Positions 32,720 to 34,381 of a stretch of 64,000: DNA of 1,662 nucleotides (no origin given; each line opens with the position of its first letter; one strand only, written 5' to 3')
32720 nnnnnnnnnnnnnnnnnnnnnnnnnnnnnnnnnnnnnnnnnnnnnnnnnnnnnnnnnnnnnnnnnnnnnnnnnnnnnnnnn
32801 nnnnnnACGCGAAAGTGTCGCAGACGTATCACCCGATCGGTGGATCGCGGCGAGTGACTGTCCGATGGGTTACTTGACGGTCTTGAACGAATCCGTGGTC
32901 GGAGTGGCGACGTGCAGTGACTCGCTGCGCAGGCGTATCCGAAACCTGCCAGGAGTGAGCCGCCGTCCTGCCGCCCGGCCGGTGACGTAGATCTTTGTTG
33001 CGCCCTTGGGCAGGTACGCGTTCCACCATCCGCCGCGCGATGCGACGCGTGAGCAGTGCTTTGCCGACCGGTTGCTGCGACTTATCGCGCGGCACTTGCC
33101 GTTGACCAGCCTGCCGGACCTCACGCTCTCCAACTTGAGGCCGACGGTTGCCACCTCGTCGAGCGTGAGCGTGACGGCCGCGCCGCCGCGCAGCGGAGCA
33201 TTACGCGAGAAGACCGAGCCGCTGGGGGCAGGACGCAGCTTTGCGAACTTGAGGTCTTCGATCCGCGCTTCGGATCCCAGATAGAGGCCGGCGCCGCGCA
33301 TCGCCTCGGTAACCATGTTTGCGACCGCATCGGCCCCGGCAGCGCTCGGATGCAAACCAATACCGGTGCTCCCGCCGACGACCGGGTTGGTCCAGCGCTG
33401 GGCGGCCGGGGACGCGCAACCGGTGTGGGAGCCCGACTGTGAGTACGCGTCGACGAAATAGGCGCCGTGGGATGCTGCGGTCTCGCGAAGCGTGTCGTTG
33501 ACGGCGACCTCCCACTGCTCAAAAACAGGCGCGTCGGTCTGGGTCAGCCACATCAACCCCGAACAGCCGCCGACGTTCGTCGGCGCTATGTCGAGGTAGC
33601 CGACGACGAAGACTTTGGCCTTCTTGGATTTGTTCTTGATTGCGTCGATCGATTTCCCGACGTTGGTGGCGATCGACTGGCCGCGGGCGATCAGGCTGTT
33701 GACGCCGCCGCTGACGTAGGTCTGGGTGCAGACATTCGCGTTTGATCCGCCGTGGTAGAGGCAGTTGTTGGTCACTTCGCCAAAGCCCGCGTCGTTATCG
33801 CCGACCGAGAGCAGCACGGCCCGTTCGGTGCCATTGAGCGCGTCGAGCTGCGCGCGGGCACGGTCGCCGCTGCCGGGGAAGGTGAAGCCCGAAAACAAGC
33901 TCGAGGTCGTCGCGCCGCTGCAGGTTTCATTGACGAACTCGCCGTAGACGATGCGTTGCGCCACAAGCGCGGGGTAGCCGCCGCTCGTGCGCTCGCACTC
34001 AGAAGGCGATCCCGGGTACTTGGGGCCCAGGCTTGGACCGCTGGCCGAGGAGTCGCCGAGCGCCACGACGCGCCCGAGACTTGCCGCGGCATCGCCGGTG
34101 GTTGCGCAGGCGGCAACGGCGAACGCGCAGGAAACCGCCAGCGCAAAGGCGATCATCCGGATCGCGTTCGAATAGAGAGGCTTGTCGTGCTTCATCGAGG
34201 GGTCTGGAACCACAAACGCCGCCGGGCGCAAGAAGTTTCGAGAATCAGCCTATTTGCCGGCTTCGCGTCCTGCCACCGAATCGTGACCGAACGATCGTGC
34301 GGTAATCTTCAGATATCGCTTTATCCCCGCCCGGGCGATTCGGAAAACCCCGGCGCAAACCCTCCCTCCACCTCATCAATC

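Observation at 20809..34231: Four tandem secreted SGNH esterase paralogs built as catalytic head - variable stalk - common C-terminal module (stalk = none, collagen-like, 12 repeats, 18 repeats)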

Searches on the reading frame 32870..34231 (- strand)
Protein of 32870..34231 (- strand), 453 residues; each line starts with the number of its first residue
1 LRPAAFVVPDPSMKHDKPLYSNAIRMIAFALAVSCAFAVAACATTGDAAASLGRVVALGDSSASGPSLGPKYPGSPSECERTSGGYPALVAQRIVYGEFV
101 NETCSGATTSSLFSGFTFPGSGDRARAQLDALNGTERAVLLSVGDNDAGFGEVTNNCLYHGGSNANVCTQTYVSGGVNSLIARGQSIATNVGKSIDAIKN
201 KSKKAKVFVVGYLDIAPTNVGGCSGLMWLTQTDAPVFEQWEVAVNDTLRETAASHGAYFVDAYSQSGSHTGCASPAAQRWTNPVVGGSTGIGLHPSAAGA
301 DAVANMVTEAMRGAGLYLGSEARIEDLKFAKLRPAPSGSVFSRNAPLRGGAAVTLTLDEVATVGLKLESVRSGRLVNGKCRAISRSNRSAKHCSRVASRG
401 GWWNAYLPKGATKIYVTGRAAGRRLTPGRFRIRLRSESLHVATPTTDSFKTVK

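Call 7: search_protein_families(library=pfam, proteins=[window:32870-34231:-], max_evalue=0.1)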
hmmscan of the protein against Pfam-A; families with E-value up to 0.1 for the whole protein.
window:32870-34231:- (453 aa): 1 family
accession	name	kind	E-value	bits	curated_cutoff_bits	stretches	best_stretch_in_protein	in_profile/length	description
PF13472.12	Lipase_GDSL_2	-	4.6e-18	66.8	32.9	1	57-301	1-177/178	GDSL-like Lipase/Acylhydrolase family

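Call 8: search_protein_families(library=ncbifam, proteins=[window:32870-34231:-], max_evalue=0.1)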
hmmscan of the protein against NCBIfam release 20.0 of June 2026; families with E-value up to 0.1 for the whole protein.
window:32870-34231:- (453 aa): 0 families

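Call 13: search_solved_structures(query=window:32870-34231:-, max_evalue=1, show_alignments=2)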
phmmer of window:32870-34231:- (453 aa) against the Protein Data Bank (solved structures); distinct sequences matched with E-value up to 1: 4.
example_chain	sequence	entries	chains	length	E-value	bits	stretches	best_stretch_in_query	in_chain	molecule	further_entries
4hyq_A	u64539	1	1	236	5.6e-12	48.6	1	53-300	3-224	phospholipase A1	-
5mal_A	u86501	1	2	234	2e-10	43.5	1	56-297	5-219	Lipase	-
1esc_A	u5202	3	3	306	2.1e-06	30.3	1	78-274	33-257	ESTERASE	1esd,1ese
7x9e_A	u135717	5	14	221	0.14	14.3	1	6-119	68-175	76E1 Fab Heavy Chain | heavy chain of 76E1 Fab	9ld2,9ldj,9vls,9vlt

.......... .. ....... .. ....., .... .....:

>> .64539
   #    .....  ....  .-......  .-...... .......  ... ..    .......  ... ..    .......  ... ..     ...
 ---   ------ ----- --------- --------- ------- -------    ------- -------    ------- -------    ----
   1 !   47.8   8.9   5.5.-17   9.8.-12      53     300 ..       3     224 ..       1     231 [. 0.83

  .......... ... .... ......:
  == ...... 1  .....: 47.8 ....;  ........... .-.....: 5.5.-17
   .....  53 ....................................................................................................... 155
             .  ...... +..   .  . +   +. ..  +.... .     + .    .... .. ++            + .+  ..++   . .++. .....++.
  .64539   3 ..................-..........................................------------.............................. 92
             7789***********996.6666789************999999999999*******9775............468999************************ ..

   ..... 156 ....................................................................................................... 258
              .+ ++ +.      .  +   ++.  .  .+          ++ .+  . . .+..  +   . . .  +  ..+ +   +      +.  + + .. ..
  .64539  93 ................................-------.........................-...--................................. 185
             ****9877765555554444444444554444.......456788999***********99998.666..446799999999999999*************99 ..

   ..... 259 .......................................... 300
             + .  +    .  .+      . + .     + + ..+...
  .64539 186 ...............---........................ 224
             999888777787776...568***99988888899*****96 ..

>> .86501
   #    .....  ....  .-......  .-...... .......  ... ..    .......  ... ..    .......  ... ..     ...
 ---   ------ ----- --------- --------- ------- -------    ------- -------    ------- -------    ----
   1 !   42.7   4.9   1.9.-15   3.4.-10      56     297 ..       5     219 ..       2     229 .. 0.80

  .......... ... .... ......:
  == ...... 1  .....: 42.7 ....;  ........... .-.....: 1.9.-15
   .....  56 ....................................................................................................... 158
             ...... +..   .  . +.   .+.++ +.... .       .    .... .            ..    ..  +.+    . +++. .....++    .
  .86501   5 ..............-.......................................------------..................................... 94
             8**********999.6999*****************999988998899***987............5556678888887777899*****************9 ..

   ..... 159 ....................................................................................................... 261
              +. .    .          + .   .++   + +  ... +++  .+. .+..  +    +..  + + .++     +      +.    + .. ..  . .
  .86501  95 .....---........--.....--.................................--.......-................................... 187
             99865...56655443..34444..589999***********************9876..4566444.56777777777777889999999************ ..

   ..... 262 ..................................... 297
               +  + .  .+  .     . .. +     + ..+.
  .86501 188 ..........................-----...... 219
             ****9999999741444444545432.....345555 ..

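Call 14: find_homologous_proteins(query=window:32870-34231:-)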
Query window:32870-34231:- (453 aa): 361 proteins with E <= 0.001 among 8000 candidates; the best 120 are listed.
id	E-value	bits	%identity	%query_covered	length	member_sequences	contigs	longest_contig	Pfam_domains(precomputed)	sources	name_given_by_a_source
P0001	1.2e-289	979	100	97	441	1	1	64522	PF13472.13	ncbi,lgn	-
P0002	1.7e-259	879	89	97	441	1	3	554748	PF13472.13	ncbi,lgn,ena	-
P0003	4.4e-202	690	74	90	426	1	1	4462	PF13472.13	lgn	-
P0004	9.5e-173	593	60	98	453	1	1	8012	PF13472.13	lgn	-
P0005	3.3e-167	575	58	97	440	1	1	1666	PF13472.13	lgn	-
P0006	1.7e-158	546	59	91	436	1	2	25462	PF13472.13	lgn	-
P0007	3.3e-154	532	58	93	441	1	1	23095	PF13472.13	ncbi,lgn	-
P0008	2.6e-153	529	55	97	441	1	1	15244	PF13472.13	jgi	-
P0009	3.7e-147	509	55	92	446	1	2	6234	PF13472.13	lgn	-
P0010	5.2e-146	505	56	92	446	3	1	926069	PF13472.13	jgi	jgi:lysophospholipase L1-like esterase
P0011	5.4e-143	495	55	88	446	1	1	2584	PF13472.13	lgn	-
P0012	7.4e-140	485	56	91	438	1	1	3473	PF13472.13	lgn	-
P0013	9.1e-134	465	54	90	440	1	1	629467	PF13472.13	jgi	jgi:lysophospholipase L1-like esterase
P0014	5.2e-132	459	53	91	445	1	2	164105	PF13472.13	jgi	jgi:lysophospholipase L1-like esterase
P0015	3.1e-127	443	52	94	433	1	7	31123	PF13472.13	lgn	-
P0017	1.8e-109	385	48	94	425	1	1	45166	PF13472.13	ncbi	ncbi:MAG: SGNH/GDSL hydrolase family protein [Solirubrobacterales bacterium]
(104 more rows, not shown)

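Call 15: find_encoding_contigs(protein=P0002, flank=10000, max_places=2)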
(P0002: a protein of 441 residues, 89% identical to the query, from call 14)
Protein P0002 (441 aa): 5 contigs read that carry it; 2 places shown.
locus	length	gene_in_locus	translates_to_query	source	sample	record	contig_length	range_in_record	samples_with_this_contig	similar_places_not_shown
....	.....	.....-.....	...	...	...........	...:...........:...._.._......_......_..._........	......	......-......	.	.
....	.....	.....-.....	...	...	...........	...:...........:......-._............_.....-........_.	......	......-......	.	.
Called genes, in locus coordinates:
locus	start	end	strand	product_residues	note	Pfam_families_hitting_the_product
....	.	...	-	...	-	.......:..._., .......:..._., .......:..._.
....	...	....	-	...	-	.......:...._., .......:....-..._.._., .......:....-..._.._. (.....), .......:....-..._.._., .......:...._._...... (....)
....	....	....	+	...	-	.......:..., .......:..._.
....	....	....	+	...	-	-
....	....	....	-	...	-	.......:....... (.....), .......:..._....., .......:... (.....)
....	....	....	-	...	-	-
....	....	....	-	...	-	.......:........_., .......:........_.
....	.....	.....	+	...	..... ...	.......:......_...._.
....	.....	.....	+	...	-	-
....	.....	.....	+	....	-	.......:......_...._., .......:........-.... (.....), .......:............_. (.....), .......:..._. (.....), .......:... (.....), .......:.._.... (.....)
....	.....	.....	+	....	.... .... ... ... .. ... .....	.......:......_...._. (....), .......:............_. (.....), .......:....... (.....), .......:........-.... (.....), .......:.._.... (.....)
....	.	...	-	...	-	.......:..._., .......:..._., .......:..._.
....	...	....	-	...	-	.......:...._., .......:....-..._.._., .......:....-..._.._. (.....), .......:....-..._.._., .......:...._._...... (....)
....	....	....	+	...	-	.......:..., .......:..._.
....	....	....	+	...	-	-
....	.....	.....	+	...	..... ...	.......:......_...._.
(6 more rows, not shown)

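Call 16: find_encoding_contigs(protein=P0010, flank=10000, max_places=2)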
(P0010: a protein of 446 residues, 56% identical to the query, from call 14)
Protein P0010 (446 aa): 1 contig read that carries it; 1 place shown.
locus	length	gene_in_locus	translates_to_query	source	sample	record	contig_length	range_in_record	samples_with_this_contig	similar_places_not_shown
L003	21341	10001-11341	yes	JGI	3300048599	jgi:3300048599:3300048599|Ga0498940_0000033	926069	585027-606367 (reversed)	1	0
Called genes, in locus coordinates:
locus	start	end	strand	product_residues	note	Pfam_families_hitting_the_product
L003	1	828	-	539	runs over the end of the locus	PF18158:AidB_N, PF02770:Acyl-CoA_dh_M, PF00441:Acyl-CoA_dh_1, PF08028:Acyl-CoA_dh_2 (weak), PF22924:ACOX_C_alpha1 (faint)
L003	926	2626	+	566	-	PF02366:PMT, PF13231:PMT_2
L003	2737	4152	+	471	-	-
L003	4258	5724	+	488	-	-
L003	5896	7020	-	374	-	PF08450:SGL (faint), PF24684:Vgb_lyase (weak), PF21959:DUF6923 (faint)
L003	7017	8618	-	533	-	-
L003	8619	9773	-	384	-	PF00108:Thiolase_N, PF02803:Thiolase_C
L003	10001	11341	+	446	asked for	PF13472:Lipase_GDSL_2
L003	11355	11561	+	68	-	-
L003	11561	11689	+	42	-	-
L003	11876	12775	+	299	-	PF13472:Lipase_GDSL_2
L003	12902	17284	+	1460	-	PF12733:Cadherin-like (faint), PF09136:Glucodextran_B (faint), PF27332:TP_0781 (faint)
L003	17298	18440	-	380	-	PF02771:Acyl-CoA_dh_N, PF02770:Acyl-CoA_dh_M, PF00441:Acyl-CoA_dh_1, PF08028:Acyl-CoA_dh_2 (weak)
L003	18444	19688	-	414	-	PF02771:Acyl-CoA_dh_N, PF02770:Acyl-CoA_dh_M, PF00441:Acyl-CoA_dh_1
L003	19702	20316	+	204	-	PF02525:Flavodoxin_2, PF03358:FMN_red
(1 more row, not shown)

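Call 18: find_encoding_contigs(protein=P0013, flank=10000, max_places=1)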
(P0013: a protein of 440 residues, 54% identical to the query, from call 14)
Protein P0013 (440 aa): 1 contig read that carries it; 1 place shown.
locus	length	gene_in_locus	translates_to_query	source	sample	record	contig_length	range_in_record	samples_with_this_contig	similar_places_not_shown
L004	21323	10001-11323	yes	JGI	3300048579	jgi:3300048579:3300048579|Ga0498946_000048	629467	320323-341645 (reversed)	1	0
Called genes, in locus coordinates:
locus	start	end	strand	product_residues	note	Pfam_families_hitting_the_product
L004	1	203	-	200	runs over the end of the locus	PF00440:TetR_N, PF17932:TetR_C_24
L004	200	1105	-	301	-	PF00378:ECH_1, PF16113:ECH_2, PF00378:ECH_1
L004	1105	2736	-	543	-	PF18158:AidB_N, PF02770:Acyl-CoA_dh_M, PF00441:Acyl-CoA_dh_1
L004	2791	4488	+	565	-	PF02366:PMT, PF13231:PMT_2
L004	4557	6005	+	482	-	-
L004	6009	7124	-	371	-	PF24684:Vgb_lyase (weak), PF21959:DUF6923 (faint)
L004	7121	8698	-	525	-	-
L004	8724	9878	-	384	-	PF00108:Thiolase_N, PF02803:Thiolase_C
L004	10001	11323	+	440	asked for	PF13472:Lipase_GDSL_2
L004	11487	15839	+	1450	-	PF13472:Lipase_GDSL_2 (weak), PF09829:DUF2057 (faint), PF09136:Glucodextran_B (faint), PF12733:Cadherin-like (faint)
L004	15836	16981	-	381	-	PF02771:Acyl-CoA_dh_N, PF02770:Acyl-CoA_dh_M, PF00441:Acyl-CoA_dh_1, PF08028:Acyl-CoA_dh_2 (weak)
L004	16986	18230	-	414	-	PF02771:Acyl-CoA_dh_N, PF02770:Acyl-CoA_dh_M, PF00441:Acyl-CoA_dh_1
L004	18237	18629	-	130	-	-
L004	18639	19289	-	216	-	PF00300:His_Phos_1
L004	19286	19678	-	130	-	-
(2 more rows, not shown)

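Call 19: find_encoding_contigs(protein=P0017, flank=10000, max_places=1)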
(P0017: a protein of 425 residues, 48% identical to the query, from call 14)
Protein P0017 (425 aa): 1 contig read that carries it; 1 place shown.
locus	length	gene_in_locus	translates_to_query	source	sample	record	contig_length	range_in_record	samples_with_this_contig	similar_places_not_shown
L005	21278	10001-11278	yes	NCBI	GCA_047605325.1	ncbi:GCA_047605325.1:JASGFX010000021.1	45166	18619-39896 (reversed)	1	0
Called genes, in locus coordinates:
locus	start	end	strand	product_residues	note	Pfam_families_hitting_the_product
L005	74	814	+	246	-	-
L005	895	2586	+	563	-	PF02366:PMT (weak), PF13231:PMT_2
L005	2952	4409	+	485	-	-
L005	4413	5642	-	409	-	PF13657:Couple_hipA, PF07804:HipA_C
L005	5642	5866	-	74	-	PF13560:HTH_31, PF01381:HTH_3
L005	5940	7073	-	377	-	PF21959:DUF6923 (faint), PF24684:Vgb_lyase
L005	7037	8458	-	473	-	-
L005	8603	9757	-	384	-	PF00108:Thiolase_N, PF02803:Thiolase_C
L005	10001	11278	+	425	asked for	PF13472:Lipase_GDSL_2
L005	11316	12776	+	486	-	PF13472:Lipase_GDSL_2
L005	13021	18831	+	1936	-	PF13472:Lipase_GDSL_2, PF17166:DUF5126 (faint), PF17936:Big_6 (faint), PF19077:Big_13 (faint), PF19625:DUF6130 (faint), PF22433:MtxA_IG-like (faint), PF24421:Ig_J (faint)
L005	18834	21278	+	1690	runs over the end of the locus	PF13472:Lipase_GDSL_2, PF09136:Glucodextran_B (faint), PF09829:DUF2057 (faint), PF12733:Cadherin-like (faint)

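Call 35: predict_structure(alignment_id=A1)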
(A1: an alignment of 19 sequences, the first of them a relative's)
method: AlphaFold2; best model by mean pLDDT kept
length: 441 residues; sequences in the alignment: 19
mean_pLDDT: 87.4   pTM: 0.79
mean pLDDT of the five models: 87.4, 85.0, 84.5, 82.9, 82.4
residues with pLDDT >= 90: 271; 70-90: 127; 50-70: 20; < 50: 23
segments of 3 or more residues with pLDDT < 50: 1-6, 26-38, 275-278
pLDDT, mean of each block of 10 residues (from residue 1): 49 73 53 43 91 85 86 94 90 91 88 93 95 91 83 89 95 98 98 96 77 78 93 98 98 88 86 58 91 97 89 93 93 94 93 95 93 94 90 93 92 94 91 94 83
secondary structure, 60 per line:
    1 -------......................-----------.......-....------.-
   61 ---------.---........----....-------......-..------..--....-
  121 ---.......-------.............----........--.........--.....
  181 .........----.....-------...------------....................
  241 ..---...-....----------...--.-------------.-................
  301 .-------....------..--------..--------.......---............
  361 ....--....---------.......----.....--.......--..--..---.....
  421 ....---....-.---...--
elements in order: H8-29 E41-47 H49-52 H74-81 E86-89 H97-102 H116-119 E124-130 H138-150 H155-160 H167-173 H176-189 E194-198 H221-242 E246-248 H250-253 H285-301 E309-312 E339-345 E349-364 E367-370 E380-386 E391-395 E398-404 E416-424 E428-431 E437-439

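Call 47: list_cluster_members(proteins=[P0001, P0002, P0007, P0125, P0140, P0124])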
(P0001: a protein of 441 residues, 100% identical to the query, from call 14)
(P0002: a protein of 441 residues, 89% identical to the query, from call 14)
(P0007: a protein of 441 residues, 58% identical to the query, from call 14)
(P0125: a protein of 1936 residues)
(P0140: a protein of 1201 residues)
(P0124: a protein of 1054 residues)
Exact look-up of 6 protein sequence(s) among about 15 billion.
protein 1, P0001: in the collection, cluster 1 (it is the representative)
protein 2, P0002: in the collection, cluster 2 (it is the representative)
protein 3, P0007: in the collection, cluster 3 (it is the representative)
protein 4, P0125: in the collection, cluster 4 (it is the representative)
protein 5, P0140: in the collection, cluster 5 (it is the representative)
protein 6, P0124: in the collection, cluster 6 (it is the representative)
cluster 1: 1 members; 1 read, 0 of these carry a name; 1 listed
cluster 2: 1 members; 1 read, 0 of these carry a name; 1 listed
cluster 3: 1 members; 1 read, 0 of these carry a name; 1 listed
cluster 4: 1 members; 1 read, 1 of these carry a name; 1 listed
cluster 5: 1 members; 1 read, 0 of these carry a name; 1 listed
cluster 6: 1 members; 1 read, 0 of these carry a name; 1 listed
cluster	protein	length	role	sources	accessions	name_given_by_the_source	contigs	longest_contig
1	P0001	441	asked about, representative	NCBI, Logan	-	-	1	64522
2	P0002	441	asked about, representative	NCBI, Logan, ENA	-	-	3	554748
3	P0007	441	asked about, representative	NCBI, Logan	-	-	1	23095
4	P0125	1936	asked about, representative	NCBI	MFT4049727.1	MAG: GDSL-type esterase/lipase family protein [Solirubrobacterales bacterium]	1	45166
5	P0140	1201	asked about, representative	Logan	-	-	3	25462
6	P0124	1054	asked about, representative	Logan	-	-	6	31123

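Call 50: find_related_loci(query=A1, collection=genome_contigs, flank=10000)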
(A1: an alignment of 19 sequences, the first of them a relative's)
Query A1 (441 aa) in genome_contigs; peptide patterns used: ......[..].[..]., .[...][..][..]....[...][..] (x = any residue, [..] = any of these).
205 stretches matched a pattern; 95 encode a relative of the query (tblastn E <= 1e-3); the best 80 are kept; 79 distinct loci.
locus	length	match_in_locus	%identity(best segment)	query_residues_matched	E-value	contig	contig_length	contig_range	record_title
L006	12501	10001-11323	89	1-441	0e+0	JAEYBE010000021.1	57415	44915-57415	MAG: Actinomycetes bacterium isolate OH_HDB_62 k127_748550, whole genome shotgun sequence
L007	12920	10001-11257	58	19-441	1e-161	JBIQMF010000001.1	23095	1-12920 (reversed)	MAG: Solirubrobacterales bacterium isolate mag.17g NODE_1537_length_23095, whole genome shotgun sequence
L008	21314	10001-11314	48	1-441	5e-119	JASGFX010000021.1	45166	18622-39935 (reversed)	MAG: Solirubrobacterales bacterium isolate 5H129 JMF-2111-06-0005.hyb.bin.129_20, whole genome shotgun sequence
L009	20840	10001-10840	34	14-300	6e-40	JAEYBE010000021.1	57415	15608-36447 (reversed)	MAG: Actinomycetes bacterium isolate OH_HDB_62 k127_748550, whole genome shotgun sequence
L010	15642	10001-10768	34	44-302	3e-35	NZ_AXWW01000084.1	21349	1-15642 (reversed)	Actinokineospora inagensis DSM 44258 H504DRAFT_scaffold00076.76_C, whole genome shotgun sequence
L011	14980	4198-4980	33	31-299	9e-35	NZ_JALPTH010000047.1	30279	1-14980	Streptomyces lichenis strain LCR6-01 47, whole genome shotgun sequence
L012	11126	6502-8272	33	42-300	2e-34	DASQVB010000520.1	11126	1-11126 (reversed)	MAG TPA_asm: Pseudonocardiaceae bacterium isolate SMAG_U10976 k141_608747, whole genome shotgun sequence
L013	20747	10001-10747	33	42-298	8e-33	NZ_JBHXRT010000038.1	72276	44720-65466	Streptomyces sp. NPDC058661 NPDC058661_389_B1.ctg-0038, whole genome shotgun sequence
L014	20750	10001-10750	33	42-299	1e-32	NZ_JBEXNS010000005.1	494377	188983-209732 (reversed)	Streptomyces sp. NPDC002992 NPDC002992_12_H3.ctg-0005, whole genome shotgun sequence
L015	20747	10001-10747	32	42-298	5e-32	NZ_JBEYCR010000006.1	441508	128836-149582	Streptomyces sp. NPDC016459 NPDC016459_268_G2.ctg-0006, whole genome shotgun sequence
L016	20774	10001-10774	33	44-299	6e-32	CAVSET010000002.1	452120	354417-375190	MAG: uncultured Acidimicrobiales bacterium isolate MFD01872.bin.2.291 genome assembly, contig: contig_117935, whole geno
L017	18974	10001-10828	33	19-300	4e-30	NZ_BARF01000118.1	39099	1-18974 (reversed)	Streptomyces prunicolor NBRC 13075, whole genome shotgun sequence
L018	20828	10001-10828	33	19-300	1e-29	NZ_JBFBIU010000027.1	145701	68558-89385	Streptomyces sp. NPDC088196 NPDC088196_156_D6.ctg-0027, whole genome shotgun sequence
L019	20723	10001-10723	33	37-287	7e-29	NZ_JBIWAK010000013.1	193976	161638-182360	Streptomyces sp. NPDC098781 NPDC098781_370_A9.ctg-0013, whole genome shotgun sequence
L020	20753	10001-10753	31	42-295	4e-28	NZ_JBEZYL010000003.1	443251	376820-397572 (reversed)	Streptomyces sp. NPDC026206 NPDC026206_291_D2.ctg-0003, whole genome shotgun sequence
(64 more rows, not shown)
